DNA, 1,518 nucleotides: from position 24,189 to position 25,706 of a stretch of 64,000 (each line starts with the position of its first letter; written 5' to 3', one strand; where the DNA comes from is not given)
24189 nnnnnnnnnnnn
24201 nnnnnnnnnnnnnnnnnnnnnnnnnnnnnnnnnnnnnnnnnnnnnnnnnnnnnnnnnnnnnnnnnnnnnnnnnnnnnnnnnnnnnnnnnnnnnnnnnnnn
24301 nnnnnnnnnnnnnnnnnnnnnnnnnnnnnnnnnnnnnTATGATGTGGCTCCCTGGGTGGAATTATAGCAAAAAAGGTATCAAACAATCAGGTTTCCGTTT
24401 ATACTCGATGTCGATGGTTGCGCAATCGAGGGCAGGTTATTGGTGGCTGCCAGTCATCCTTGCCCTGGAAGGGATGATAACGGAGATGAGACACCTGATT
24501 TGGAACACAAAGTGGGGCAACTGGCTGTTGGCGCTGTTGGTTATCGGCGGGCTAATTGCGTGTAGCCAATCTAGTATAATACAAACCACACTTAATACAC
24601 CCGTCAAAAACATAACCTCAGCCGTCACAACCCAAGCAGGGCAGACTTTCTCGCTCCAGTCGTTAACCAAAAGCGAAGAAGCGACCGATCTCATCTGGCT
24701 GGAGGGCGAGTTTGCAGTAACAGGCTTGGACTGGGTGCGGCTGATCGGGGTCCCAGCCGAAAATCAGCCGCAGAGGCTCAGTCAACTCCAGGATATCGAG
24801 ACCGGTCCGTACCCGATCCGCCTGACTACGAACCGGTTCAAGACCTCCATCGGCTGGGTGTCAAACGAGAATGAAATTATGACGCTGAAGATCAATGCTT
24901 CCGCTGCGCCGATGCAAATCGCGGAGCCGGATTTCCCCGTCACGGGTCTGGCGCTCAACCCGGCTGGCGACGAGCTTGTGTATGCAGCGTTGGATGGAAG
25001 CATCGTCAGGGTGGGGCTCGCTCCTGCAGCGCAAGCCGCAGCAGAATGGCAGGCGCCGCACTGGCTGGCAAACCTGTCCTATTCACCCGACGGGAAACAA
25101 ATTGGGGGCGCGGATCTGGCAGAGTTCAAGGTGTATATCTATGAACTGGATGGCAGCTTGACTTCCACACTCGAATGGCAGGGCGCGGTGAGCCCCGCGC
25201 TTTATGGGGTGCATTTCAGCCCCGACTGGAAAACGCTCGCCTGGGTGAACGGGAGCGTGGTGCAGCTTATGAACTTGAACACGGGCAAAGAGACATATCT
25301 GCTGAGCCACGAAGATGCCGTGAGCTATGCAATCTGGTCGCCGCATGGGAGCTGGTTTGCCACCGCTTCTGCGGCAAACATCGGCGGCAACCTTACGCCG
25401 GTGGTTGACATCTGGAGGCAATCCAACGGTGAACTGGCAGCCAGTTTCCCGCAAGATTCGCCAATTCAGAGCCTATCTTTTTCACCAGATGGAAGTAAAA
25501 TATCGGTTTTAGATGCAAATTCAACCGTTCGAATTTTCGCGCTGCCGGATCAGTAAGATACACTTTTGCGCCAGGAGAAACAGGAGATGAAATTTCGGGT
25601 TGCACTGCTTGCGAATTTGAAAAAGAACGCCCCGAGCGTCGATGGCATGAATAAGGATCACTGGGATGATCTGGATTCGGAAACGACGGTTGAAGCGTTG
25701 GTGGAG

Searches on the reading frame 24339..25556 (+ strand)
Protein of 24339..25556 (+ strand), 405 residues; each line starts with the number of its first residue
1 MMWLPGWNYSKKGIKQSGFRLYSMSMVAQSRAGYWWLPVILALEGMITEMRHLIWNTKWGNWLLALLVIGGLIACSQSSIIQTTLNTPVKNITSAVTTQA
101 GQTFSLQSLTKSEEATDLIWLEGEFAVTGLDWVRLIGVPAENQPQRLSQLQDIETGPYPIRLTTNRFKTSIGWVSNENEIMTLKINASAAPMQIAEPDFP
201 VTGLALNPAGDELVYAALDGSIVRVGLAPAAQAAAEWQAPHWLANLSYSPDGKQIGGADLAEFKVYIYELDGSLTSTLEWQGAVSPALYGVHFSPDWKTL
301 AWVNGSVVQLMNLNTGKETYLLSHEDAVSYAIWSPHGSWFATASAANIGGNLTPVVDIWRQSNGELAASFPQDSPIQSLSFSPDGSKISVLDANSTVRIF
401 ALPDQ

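Call 7: search_protein_families(library=pfam, proteins=[window:24339-25556:+])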
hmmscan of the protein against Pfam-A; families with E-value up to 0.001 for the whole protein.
window:24339-25556:+ (405 aa): 8 families
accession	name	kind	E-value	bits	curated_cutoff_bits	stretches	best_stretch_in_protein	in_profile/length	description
PF25174.1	Beta-prop_THOC3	-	3.5e-11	43.1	305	1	200-402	48-242/272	THOC3 beta-propeller domain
PF00400.38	WD40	-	4e-09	37.1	27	0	322-344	7-30/39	WD domain, G-beta repeat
PF24814.1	WD40_Prp19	-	1.1e-08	34.9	320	1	306-402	113-206/281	Prp19 WD40 domain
PF24817.1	WD40_WDHD1_1st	-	3.6e-08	33.4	109.9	1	288-397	181-289/291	WDHD1 first WD40 domain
PF23414.1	Beta-prop_EML_2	-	8.3e-07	29.1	90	0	191-334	32-174/266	Echinoderm microtubule-associated protein second beta-propeller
PF24807.1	WD40_CDC20-Fz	-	0.00032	20.5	200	0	307-400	203-292/292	CDC20/Fizzy WD40 domain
PF25173.1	Beta-prop_WDR3_1st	-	0.00076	19.7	154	0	356-402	11-58/184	WDR3 first beta-propeller domain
PF12894.13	ANAPC4_WD40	-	0.00095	19.8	22.9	0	372-400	37-65/91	Anaphase-promoting complex subunit 4 WD40 domain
